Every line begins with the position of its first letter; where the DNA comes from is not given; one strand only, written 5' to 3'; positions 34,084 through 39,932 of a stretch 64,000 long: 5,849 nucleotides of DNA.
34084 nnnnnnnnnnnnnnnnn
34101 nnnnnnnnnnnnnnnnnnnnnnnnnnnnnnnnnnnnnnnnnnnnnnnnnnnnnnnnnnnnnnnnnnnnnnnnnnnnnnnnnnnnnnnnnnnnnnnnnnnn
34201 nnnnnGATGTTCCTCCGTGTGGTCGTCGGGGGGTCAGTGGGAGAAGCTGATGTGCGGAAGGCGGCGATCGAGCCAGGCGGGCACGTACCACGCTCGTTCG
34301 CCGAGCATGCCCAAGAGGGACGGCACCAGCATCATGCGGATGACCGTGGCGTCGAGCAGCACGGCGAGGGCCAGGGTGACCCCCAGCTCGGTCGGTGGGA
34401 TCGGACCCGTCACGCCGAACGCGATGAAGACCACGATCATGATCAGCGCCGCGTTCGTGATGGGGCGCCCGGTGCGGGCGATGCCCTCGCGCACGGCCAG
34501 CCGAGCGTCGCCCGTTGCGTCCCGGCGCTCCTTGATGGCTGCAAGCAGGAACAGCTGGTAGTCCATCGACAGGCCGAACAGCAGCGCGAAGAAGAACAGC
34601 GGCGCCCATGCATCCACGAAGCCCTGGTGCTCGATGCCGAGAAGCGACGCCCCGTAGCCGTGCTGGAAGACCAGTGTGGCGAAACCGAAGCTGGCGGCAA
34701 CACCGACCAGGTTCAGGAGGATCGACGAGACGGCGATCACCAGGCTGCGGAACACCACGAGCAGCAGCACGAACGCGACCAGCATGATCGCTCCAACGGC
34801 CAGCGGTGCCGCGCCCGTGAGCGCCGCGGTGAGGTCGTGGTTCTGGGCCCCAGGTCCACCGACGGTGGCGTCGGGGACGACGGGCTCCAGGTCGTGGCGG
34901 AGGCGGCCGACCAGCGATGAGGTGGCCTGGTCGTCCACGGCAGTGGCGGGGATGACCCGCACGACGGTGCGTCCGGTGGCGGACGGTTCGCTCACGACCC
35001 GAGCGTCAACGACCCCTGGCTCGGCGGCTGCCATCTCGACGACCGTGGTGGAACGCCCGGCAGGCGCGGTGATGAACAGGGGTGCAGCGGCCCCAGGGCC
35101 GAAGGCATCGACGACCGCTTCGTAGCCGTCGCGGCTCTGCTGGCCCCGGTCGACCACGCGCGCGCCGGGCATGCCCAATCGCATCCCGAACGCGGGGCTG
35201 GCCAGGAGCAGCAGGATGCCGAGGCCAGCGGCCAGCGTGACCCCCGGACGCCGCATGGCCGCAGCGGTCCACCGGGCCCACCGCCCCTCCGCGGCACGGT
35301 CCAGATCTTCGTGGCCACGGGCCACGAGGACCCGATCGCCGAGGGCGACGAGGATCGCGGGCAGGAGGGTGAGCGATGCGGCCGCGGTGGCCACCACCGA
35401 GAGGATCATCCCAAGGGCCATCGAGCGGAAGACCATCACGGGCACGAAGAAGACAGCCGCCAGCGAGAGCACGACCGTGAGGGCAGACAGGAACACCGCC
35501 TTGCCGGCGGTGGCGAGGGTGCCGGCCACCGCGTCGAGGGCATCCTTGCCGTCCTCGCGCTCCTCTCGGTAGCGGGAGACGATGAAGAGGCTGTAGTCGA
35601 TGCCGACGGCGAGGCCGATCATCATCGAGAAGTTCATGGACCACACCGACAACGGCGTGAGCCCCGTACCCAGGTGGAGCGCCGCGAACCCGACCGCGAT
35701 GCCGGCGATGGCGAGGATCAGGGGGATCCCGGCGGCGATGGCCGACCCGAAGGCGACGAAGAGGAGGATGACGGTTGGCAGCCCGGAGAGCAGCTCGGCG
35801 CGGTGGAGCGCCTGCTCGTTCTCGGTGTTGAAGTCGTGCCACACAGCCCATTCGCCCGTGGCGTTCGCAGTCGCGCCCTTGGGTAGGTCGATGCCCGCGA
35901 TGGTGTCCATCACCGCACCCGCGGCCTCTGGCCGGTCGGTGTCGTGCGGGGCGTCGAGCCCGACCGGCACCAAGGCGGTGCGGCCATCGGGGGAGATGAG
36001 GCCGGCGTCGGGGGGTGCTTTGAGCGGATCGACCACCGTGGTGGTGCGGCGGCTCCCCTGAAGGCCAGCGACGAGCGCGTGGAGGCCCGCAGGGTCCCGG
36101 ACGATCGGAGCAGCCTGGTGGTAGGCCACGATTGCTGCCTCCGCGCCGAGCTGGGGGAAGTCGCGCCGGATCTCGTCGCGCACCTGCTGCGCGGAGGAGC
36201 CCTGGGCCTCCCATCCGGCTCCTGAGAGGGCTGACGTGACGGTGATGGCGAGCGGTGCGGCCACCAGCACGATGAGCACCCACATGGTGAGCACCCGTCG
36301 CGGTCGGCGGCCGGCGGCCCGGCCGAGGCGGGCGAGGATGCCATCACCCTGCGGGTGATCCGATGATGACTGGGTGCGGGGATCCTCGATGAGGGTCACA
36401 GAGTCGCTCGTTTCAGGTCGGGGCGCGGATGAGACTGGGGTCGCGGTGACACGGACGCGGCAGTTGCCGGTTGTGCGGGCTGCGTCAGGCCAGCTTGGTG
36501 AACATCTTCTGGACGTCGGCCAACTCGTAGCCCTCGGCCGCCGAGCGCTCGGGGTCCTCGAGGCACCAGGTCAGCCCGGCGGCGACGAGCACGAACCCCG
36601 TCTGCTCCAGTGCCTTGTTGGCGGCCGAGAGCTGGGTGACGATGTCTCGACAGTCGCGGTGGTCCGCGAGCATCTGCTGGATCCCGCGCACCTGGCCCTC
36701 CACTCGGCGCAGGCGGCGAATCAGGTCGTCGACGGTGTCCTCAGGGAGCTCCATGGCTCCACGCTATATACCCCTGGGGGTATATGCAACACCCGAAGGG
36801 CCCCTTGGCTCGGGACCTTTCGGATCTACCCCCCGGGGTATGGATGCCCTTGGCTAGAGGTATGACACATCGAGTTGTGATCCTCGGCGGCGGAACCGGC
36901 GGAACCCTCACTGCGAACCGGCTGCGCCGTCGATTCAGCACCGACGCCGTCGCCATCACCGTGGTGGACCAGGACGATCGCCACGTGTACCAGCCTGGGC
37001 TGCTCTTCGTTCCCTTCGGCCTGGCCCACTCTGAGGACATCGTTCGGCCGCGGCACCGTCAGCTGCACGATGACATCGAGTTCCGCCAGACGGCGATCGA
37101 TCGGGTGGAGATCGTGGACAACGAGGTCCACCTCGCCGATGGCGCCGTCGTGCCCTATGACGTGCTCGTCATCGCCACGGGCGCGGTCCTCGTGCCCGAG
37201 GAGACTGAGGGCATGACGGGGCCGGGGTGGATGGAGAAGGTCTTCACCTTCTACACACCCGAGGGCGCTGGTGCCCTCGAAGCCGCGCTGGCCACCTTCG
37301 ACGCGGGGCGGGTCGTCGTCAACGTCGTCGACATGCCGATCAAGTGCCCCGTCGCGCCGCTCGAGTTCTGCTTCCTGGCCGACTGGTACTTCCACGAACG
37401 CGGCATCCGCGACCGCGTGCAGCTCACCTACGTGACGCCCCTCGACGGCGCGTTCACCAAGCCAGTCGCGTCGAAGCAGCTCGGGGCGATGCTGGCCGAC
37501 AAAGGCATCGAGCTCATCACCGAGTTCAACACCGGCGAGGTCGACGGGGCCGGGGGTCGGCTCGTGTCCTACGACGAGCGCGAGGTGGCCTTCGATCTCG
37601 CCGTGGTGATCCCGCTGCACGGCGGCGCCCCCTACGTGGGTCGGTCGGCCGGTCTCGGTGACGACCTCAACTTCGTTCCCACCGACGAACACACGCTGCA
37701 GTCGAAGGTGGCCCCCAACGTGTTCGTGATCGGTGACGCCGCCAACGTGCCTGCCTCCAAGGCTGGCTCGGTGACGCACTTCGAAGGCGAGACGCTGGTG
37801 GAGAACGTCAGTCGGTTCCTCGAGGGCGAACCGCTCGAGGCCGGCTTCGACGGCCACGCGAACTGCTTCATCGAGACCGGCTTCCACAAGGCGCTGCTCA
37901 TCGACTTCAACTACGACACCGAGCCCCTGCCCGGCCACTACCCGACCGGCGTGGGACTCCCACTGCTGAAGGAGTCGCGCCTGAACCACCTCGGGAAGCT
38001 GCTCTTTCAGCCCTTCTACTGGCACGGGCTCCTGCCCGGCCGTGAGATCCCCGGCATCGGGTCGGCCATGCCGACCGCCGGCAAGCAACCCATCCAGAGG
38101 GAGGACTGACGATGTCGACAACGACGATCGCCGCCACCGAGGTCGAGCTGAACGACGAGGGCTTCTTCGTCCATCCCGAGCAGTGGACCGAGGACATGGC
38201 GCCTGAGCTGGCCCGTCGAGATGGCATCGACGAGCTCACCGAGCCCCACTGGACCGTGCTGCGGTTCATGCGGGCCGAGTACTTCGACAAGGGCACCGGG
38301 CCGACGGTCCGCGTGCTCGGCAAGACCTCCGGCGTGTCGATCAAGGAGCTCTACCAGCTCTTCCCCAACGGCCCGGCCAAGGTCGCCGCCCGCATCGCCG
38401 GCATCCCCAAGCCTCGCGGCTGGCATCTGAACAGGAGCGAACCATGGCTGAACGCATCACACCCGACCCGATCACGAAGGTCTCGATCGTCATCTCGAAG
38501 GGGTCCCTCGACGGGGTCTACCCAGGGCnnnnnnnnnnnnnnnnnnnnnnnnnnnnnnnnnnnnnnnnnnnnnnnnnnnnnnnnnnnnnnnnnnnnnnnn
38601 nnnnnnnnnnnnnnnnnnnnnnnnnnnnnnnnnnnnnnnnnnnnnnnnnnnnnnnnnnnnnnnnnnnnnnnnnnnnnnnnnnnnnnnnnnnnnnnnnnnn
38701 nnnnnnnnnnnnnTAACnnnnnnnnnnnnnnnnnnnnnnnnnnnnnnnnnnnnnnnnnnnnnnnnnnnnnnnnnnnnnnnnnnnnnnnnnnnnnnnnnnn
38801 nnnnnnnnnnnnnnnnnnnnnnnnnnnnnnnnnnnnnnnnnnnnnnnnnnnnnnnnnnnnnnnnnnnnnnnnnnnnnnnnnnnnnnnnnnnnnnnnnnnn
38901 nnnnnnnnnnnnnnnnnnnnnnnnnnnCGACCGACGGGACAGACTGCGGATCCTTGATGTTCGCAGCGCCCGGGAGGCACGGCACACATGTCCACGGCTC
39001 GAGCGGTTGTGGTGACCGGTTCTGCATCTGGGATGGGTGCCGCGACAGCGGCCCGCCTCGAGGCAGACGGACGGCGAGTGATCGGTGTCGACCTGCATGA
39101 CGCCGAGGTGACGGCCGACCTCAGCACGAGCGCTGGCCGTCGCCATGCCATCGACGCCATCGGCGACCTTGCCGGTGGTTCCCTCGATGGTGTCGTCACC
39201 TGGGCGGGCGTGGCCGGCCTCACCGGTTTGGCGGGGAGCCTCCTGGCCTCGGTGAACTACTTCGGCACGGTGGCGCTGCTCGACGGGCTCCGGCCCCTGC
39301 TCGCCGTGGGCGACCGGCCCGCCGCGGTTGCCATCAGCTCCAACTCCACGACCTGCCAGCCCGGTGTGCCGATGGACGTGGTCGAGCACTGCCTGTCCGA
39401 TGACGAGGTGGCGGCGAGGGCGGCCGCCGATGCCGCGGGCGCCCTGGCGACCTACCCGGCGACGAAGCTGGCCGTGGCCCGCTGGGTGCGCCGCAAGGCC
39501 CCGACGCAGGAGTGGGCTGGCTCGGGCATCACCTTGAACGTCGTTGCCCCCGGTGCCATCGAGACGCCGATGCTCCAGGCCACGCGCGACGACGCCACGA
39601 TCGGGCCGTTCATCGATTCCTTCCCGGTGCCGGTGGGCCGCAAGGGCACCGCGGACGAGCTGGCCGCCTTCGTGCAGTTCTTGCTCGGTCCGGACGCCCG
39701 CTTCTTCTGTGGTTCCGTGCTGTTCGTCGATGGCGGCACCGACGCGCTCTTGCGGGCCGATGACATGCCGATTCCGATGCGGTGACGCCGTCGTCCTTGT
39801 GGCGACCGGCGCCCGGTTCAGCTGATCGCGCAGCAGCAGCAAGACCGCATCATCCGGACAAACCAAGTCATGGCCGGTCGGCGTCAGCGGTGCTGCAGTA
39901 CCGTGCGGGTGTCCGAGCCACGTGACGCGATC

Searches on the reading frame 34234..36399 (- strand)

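Call 8: search_protein_families(library=pfam, proteins=[window:34234-36399:-], max_evalue=0.001)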
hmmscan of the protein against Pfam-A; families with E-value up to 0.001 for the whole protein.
window:34234-36399:- (721 aa): 1 family
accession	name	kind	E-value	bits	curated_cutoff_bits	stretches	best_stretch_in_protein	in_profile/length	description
PF03176.21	MMPL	-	6.8e-78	262.4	20.5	2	65-386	4-331/333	MMPL family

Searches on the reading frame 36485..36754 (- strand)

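Call 8: search_protein_families(library=pfam, proteins=[window:36485-36754:-], max_evalue=0.001)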
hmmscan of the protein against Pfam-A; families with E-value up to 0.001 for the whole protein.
window:36485-36754:- (89 aa): 1 family
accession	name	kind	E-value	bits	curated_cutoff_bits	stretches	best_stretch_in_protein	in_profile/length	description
PF02583.22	Trns_repr_metal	-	4.4e-22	78.7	22.8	1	9-84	3-75/78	Metal-sensitive transcriptional repressor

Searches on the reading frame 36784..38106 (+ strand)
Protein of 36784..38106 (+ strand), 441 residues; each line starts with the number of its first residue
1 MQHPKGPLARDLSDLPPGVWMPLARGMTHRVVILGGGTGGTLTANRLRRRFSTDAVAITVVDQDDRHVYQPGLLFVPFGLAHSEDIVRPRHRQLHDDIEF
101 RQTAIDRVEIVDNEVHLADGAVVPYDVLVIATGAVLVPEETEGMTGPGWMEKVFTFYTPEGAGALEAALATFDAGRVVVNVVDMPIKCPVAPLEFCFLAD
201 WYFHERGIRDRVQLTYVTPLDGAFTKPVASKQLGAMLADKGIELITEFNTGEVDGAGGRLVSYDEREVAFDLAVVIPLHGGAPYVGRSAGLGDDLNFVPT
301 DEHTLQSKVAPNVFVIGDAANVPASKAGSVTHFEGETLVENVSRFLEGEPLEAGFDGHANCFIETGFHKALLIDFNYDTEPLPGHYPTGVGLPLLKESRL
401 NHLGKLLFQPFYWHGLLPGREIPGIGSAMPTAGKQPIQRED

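Call 8: search_protein_families(library=pfam, proteins=[window:36784-38106:+], max_evalue=0.001)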
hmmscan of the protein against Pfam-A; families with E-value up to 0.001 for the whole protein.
window:36784-38106:+ (441 aa): 3 families
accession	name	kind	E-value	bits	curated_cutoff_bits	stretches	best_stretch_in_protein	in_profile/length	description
PF07992.20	Pyr_redox_2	-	1.8e-15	57.6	26.1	2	30-170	2-141/291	Pyridine nucleotide-disulphide oxidoreductase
PF04820.20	Trp_halogenase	-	0.0002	20.8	21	1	30-72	1-43/458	Tryptophan halogenase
PF13454.12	NAD_binding_9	-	0.00079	19.9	21.8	0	32-66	1-35/155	FAD-NAD(P)-binding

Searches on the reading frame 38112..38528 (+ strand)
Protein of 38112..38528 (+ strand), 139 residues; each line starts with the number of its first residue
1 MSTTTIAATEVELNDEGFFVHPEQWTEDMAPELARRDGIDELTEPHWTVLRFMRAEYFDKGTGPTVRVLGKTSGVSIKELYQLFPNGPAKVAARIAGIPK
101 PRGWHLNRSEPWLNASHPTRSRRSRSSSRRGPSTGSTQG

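Call 60: search_protein_families(library=pfam, proteins=[window:38112-38528:+], max_evalue=0.00001)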
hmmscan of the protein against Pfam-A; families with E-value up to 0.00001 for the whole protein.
window:38112-38528:+ (139 aa): 1 family
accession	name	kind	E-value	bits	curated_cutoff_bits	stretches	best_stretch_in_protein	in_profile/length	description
PF04358.19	DsrC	-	1.2e-30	106.5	24.9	1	6-103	2-105/107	DsrC like protein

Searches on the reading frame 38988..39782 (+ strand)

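Call 60: search_protein_families(library=pfam, proteins=[window:38988-39782:+], max_evalue=0.00001)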
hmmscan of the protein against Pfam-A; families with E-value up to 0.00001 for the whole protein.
window:38988-39782:+ (265 aa): 2 families
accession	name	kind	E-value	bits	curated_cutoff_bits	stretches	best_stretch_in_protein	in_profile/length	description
PF13561.12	adh_short_C2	-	4.7e-20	72.6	27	1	148-251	135-235/236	Enoyl-(Acyl carrier protein) reductase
PF00106.31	adh_short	-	1.2e-13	51.5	26.6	1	145-202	138-193/195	short chain dehydrogenase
